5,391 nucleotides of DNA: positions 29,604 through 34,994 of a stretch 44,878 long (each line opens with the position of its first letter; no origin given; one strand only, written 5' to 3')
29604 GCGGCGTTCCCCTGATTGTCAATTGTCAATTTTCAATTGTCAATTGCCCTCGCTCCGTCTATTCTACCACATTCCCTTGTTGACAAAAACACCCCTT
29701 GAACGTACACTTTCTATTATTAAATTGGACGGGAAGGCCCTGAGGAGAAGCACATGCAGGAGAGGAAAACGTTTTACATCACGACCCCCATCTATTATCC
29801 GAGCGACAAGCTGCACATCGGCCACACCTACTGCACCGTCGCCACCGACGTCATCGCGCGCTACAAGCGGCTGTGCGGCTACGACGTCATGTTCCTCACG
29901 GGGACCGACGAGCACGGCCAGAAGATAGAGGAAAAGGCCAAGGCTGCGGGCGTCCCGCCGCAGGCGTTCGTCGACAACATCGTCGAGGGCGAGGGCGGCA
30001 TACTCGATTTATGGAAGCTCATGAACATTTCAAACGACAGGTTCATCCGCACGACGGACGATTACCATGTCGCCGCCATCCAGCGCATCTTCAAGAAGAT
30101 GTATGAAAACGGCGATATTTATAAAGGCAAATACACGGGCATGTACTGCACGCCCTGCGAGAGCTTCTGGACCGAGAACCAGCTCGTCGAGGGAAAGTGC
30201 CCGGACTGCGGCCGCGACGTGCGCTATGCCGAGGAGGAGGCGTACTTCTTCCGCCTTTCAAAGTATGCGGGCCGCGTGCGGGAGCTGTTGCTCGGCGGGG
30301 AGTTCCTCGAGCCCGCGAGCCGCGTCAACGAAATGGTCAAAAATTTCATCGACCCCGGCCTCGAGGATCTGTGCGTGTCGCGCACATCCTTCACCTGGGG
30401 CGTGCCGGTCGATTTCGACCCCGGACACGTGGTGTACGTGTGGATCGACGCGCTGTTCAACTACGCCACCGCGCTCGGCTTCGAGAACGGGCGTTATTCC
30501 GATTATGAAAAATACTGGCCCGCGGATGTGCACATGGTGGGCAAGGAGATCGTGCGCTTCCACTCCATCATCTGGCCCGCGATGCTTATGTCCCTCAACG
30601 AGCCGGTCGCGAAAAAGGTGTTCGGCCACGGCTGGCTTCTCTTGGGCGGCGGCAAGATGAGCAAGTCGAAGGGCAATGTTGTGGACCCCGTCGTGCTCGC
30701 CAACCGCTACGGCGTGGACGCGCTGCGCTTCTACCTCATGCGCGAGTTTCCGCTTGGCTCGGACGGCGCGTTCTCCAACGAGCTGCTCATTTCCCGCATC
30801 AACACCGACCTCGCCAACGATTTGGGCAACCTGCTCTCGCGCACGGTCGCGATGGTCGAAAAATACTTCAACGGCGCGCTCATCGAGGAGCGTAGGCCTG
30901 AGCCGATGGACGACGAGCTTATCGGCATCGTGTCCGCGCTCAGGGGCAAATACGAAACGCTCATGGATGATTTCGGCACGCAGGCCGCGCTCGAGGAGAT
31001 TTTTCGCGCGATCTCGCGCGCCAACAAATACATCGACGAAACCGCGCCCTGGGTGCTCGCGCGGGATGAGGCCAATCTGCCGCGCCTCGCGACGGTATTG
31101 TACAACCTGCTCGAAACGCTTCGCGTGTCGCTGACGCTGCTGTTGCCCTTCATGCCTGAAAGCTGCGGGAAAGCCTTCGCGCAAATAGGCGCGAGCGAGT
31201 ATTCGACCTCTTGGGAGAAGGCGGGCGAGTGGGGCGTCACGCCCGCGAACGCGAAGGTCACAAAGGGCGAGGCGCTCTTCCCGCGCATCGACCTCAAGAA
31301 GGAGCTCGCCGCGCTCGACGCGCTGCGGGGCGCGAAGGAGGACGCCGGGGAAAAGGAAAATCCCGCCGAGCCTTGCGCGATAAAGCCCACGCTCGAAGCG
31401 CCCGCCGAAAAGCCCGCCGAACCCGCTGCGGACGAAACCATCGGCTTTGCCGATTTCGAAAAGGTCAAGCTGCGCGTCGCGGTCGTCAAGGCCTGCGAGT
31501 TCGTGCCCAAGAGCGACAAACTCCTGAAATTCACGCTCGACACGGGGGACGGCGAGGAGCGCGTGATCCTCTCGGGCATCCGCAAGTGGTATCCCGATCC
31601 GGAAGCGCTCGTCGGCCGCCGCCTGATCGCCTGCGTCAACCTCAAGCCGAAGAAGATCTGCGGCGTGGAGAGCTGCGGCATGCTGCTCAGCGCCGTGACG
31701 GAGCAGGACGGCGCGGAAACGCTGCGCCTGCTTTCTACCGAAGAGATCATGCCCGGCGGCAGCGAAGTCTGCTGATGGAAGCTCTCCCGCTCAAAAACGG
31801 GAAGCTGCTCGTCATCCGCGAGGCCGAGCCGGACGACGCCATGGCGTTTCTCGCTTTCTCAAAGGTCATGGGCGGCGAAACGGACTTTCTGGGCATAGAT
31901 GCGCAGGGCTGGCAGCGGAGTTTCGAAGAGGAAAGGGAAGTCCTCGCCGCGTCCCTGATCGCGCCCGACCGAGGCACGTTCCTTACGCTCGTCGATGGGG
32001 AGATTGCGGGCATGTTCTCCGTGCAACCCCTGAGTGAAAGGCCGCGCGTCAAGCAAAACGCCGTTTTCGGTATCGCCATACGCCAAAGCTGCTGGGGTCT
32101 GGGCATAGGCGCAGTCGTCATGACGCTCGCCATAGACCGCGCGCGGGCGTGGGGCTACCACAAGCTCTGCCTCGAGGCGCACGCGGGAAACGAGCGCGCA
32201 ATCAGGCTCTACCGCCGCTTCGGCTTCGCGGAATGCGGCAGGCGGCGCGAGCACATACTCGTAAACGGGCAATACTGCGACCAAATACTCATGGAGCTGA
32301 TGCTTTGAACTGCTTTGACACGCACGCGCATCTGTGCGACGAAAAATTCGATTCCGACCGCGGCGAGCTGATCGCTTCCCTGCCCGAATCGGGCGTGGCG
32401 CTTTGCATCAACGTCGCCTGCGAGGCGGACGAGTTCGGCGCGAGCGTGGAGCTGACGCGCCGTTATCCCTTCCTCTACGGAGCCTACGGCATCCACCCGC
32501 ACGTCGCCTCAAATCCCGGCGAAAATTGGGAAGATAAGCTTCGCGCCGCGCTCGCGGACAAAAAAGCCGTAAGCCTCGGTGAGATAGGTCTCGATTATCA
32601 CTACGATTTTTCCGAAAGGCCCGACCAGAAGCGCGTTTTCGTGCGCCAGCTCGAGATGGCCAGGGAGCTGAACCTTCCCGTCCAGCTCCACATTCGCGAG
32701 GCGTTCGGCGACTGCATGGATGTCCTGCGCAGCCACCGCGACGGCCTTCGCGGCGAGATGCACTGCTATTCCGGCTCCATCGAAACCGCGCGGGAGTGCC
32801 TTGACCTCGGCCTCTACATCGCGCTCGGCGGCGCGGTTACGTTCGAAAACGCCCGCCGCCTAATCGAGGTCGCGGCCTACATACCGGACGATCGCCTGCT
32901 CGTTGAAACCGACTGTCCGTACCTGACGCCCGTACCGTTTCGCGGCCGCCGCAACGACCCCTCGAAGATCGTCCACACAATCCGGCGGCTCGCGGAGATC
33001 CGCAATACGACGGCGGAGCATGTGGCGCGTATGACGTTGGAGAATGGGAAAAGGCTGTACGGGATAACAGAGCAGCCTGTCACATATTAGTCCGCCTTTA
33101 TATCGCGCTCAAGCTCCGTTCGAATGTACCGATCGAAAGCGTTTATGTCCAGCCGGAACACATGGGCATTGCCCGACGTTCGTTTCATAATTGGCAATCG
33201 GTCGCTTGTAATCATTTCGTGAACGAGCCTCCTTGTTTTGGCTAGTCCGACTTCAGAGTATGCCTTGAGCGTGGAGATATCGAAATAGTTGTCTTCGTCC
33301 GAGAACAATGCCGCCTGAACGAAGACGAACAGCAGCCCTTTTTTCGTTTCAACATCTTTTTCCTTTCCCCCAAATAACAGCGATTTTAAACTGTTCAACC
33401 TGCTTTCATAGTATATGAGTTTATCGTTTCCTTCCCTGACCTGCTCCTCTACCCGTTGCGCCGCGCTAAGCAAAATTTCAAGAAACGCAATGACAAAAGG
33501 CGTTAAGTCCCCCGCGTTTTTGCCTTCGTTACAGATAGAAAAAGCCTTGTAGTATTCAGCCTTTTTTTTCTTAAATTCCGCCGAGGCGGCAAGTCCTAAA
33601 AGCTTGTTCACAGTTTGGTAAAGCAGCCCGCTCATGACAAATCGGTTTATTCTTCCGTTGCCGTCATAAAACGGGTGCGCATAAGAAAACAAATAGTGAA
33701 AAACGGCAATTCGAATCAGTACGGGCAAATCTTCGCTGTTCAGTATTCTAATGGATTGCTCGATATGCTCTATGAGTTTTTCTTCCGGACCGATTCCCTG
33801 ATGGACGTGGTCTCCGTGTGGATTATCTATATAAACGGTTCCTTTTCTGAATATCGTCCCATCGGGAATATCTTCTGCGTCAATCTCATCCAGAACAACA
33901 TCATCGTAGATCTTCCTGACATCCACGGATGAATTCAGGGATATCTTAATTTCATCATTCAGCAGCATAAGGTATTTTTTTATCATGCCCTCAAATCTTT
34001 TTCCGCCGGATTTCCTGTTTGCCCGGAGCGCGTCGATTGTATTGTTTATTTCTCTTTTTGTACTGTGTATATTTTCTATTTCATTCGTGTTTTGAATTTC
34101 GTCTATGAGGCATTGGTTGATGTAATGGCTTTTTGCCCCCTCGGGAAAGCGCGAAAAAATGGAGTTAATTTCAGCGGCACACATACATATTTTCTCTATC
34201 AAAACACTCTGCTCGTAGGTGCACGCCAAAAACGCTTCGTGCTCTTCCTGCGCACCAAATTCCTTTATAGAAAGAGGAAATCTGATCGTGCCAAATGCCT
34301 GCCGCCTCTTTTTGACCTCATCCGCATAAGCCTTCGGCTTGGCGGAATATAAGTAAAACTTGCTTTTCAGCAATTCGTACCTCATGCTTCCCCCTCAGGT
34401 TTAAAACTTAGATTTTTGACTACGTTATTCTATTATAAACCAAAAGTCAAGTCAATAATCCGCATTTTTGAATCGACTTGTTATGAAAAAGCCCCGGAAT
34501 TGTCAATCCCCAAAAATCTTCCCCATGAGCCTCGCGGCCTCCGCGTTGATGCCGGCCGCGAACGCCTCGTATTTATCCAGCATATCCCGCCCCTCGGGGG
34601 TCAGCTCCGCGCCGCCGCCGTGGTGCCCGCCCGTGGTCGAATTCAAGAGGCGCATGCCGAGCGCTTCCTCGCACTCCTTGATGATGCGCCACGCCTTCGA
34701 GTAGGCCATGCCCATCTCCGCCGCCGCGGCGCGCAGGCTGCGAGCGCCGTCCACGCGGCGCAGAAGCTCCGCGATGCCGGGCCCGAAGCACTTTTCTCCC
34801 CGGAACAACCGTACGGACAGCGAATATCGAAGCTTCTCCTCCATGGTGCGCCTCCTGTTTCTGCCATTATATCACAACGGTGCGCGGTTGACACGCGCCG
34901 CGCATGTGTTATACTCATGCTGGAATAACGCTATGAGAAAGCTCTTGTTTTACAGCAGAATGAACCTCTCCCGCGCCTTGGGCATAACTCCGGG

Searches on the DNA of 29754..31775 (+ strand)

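Call 59: search_rna_families(source=L203, start=9640, end=10010, threshold=evalue, max_evalue=5)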
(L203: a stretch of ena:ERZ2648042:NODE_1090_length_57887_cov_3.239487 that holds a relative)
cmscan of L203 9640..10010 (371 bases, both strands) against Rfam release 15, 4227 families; matches with E-value up to 5: 5.
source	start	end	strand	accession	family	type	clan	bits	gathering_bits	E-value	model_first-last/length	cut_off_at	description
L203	9794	9888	+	RF03938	mir-4662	Gene; miRNA;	-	20.3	97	0.16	1-67/67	no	mir-4662 microRNA precursor family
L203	9794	9888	-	RF03938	mir-4662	Gene; miRNA;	-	17.5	97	0.99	1-67/67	no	mir-4662 microRNA precursor family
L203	9751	9859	+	RF02344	ar14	Gene; sRNA;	-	14.3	58.8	1.8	1-123/123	no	Alphaproteobacterial ar14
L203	9791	9891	+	RF00456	mir-34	Gene; miRNA;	CL00087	14.2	53.4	2.6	1-72/72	no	mir-34 microRNA precursor family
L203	9644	9678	-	RF01101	TLS-PK6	Cis-reg;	-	13.8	44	4.3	1-40/40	no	Pseudoknot of tRNA-like structure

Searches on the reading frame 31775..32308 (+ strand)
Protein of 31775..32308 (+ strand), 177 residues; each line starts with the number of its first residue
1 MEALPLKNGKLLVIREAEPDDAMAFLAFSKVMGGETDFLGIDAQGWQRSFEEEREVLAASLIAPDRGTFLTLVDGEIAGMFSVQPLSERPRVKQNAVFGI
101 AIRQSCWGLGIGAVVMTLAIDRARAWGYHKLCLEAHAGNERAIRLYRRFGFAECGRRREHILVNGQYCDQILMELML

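Call 61: search_protein_families(library=pfam, proteins=[window:31775-32308:+], max_evalue=0.0001)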
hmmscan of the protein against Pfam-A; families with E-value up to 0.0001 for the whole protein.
window:31775-32308:+ (177 aa): 4 families
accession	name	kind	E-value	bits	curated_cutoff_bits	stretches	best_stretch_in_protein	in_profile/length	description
PF00583.31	Acetyltransf_1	-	6.5e-18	65.5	20.7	1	48-151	18-116/116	Acetyltransferase (GNAT) family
PF13302.13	Acetyltransf_3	-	1.5e-10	42.3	25.4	1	12-151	2-137/138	Acetyltransferase (GNAT) domain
PF13508.13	Acetyltransf_7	-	4.6e-08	33.8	27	1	68-152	4-83/84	Acetyltransferase (GNAT) domain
PF13673.13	Acetyltransf_10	-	9.4e-06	26.1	23.6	1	63-159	28-115/128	Acetyltransferase (GNAT) domain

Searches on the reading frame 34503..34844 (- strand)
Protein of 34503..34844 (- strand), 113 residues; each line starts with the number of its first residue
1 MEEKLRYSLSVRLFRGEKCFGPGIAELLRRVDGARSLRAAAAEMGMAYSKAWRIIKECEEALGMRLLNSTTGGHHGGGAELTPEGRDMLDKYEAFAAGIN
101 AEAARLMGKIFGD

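Call 16: search_protein_families(library=pfam, proteins=[window:34503-34844:-])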
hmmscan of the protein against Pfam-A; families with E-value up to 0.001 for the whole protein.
window:34503-34844:- (113 aa): 1 family
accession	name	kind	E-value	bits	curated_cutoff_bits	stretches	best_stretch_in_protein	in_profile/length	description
PF00126.33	HTH_1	-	1.2e-11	44.8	26.6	1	27-86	6-60/60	Bacterial regulatory helix-turn-helix protein, lysR family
